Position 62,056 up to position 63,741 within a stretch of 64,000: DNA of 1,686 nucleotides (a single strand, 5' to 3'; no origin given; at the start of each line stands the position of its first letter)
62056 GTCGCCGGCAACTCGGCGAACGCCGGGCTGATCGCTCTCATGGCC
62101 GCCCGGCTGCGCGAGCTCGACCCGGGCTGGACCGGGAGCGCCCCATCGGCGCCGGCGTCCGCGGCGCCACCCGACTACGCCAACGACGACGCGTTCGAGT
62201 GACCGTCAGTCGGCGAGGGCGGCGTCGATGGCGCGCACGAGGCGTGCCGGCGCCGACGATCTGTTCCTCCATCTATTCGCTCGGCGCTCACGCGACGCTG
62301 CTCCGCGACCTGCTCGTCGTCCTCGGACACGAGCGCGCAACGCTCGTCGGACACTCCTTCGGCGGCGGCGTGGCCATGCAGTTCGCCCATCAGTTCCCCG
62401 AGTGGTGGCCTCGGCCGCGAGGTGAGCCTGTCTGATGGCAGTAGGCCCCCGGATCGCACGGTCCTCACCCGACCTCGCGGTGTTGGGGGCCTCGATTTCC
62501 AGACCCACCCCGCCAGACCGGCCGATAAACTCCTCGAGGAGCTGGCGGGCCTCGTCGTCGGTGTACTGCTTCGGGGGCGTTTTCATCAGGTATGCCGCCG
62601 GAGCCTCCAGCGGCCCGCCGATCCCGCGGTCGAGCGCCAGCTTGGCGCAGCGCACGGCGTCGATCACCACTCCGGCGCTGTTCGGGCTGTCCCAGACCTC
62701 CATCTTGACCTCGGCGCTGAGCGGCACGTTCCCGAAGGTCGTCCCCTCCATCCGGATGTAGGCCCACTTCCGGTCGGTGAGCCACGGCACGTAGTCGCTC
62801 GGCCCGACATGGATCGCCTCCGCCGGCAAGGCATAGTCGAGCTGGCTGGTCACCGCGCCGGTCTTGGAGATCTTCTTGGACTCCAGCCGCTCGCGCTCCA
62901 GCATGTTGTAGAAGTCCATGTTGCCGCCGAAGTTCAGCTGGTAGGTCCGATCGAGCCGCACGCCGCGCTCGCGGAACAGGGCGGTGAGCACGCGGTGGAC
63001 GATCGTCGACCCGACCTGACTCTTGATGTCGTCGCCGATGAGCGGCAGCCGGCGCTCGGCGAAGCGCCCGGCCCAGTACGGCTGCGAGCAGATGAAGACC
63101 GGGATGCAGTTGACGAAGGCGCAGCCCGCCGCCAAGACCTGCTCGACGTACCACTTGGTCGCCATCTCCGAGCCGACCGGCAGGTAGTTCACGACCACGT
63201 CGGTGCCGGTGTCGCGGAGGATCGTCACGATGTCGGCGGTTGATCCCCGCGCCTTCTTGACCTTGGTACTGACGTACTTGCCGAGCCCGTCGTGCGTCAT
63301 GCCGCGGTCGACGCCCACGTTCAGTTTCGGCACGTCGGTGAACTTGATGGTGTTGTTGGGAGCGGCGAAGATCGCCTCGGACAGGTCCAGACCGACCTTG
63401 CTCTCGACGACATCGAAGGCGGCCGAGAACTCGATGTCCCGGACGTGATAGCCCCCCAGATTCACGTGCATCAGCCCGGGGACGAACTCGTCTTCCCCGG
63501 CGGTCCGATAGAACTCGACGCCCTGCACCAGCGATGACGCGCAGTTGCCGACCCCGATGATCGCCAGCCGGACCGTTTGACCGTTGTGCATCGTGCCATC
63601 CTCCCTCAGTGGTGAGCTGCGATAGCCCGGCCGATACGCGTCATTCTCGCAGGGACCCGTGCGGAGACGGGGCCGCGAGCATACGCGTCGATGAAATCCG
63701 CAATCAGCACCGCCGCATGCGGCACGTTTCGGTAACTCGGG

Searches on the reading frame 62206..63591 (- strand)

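Call 43: search_protein_families(library=pfam, proteins=[window:62206-63591:-], max_evalue=0.001)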
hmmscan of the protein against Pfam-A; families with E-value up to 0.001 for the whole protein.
window:62206-63591:- (461 aa): 1 family
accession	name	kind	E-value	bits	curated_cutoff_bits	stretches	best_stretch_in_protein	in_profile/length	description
PF01658.22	Inos-1-P_synth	-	1e-35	122.6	27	1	194-302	1-107/107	Myo-inositol-1-phosphate synthase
